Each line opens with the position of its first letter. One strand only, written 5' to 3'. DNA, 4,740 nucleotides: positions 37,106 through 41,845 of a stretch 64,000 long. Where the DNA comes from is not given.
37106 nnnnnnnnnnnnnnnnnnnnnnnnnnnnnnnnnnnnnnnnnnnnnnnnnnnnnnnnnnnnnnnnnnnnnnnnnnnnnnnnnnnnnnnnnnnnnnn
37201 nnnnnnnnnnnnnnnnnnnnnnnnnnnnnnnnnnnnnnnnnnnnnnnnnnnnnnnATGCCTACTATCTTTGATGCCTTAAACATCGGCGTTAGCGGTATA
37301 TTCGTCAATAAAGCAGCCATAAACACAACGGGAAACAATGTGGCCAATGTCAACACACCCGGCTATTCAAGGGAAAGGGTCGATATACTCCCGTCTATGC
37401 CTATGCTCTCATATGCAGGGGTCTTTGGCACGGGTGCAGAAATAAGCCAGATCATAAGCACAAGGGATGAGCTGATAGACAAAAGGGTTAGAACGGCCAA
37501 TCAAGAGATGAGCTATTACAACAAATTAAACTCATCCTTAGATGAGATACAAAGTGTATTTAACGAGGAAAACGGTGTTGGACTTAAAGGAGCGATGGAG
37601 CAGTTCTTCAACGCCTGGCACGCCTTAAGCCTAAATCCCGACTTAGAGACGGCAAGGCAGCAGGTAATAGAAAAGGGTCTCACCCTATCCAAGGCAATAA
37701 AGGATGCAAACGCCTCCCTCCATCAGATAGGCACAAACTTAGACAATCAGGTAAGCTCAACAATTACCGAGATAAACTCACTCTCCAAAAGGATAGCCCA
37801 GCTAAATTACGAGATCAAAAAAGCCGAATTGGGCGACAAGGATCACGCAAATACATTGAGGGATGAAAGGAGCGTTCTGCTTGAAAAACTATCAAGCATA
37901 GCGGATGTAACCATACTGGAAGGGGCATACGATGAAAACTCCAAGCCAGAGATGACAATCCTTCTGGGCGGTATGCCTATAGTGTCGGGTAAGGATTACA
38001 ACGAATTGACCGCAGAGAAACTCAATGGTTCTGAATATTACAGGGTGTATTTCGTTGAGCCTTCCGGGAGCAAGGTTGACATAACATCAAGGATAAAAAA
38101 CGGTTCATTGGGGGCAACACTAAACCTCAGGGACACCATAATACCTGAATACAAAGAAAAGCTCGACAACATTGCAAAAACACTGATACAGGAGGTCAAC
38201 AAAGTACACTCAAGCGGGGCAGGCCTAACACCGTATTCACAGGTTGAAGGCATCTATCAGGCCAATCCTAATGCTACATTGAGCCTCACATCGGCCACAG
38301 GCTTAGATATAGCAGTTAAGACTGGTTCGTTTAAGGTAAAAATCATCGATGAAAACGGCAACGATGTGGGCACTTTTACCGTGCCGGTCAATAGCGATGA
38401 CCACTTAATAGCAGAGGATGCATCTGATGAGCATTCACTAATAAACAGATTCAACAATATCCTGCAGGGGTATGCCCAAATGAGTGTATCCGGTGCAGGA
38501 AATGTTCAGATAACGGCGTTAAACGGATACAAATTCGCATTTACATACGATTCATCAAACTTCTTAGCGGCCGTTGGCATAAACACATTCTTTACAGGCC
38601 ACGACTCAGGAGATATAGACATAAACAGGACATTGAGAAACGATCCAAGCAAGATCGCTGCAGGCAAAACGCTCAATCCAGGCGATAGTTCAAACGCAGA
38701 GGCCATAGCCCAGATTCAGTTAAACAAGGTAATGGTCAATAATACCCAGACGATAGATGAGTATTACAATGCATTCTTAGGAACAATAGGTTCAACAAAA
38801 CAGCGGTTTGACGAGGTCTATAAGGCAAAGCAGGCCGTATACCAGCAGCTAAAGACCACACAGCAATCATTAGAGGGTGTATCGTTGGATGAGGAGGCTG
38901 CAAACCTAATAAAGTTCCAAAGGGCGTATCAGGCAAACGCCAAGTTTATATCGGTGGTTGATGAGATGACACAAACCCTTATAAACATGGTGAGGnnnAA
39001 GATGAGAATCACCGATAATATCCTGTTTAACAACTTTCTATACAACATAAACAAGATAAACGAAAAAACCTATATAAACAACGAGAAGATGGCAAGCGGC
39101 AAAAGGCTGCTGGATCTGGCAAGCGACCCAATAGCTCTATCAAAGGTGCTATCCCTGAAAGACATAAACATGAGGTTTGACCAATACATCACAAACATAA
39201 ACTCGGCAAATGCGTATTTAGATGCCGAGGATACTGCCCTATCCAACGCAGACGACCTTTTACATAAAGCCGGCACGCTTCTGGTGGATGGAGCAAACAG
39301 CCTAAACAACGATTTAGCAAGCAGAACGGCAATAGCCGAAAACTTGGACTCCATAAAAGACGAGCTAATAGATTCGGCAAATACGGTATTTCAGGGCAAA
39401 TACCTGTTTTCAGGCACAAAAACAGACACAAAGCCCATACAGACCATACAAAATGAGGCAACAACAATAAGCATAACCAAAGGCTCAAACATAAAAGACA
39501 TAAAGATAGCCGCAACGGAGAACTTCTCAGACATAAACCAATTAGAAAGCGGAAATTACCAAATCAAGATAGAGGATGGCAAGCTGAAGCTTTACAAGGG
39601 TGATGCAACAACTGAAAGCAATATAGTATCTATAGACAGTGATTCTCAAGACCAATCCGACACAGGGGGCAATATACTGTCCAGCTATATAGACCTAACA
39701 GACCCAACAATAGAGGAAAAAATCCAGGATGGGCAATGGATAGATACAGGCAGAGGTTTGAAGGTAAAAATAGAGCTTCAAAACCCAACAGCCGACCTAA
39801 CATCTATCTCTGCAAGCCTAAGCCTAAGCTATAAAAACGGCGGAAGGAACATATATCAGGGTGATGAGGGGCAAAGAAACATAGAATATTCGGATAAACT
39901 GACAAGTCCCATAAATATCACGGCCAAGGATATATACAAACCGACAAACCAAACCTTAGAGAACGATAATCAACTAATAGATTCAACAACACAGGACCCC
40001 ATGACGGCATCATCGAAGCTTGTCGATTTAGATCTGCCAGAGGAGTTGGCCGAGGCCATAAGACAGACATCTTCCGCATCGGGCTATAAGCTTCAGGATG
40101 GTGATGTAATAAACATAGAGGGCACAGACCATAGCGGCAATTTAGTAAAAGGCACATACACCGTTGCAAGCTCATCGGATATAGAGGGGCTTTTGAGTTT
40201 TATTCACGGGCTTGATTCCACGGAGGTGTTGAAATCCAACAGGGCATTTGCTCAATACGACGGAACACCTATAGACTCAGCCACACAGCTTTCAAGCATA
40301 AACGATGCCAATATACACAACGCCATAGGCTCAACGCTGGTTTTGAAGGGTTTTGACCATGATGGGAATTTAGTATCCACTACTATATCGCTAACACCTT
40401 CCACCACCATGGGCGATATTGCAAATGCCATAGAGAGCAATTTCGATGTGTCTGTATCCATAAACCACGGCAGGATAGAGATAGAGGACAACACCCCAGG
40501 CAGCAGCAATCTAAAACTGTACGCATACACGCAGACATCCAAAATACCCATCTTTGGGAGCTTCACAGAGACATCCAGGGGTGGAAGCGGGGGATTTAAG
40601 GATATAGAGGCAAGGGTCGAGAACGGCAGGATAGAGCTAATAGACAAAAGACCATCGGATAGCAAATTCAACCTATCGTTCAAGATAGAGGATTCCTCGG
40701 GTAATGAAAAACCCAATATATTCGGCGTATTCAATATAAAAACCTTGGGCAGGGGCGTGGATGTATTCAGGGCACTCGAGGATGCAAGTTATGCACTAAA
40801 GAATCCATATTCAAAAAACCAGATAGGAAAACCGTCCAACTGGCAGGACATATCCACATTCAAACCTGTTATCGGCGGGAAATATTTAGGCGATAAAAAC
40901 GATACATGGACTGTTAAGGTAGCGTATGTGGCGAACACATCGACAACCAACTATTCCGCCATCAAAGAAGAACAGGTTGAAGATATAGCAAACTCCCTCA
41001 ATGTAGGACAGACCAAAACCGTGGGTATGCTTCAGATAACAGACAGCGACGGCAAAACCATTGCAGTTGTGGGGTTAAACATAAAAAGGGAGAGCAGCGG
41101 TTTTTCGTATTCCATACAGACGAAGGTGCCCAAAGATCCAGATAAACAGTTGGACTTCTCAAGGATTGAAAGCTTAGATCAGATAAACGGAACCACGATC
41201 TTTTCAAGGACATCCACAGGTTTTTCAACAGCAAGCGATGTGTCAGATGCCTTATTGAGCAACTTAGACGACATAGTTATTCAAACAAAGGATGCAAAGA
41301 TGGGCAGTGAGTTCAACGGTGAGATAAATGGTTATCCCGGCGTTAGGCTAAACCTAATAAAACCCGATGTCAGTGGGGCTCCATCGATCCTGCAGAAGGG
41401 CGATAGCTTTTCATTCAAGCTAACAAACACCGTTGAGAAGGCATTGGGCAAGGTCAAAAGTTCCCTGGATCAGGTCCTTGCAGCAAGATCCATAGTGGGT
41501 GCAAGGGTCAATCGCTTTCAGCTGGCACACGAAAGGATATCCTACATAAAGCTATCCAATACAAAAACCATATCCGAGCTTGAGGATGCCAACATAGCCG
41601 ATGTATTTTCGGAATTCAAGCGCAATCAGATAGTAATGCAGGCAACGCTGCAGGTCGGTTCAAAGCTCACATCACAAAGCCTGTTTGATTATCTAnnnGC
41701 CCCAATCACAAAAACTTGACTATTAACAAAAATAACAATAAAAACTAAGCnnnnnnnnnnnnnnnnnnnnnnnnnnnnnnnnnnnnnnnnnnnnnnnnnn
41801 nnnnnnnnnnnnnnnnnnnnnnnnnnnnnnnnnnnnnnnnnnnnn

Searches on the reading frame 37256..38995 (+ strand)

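Call 52: search_protein_families(library=pfam, proteins=[window:37256-38995:+], max_evalue=0.00001)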
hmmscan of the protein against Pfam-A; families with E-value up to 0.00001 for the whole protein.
window:37256-38995:+ (580 aa): 3 families
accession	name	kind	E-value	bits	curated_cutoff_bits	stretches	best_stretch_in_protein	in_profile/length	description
PF22638.1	FlgK_D1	-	6.1e-53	180.2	28.6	1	95-324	1-224/233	Flagellar hook-associated protein FlgK helical domain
PF06429.18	Flg_bbr_C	-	7.9e-13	48.1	23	1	541-578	9-46/46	Flagellar basal body rod FlgEFG protein C-terminal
PF00460.25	Flg_bb_rod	-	9.1e-06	26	20.7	0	8-37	1-30/31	Flagella basal body rod protein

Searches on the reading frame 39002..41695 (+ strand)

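Call 52: search_protein_families(library=pfam, proteins=[window:39002-41695:+], max_evalue=0.00001)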
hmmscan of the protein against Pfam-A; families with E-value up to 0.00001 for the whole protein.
window:39002-41695:+ (898 aa): 2 families
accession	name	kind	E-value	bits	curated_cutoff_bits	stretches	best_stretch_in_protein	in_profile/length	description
PF00669.25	Flagellin_N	-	2.2e-14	54.1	26.6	1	3-141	1-139/139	Bacterial flagellin N-terminal helical region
PF00700.27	Flagellin_C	-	2.6e-07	31.3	23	1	816-898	2-86/86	Bacterial flagellin C-terminal helical region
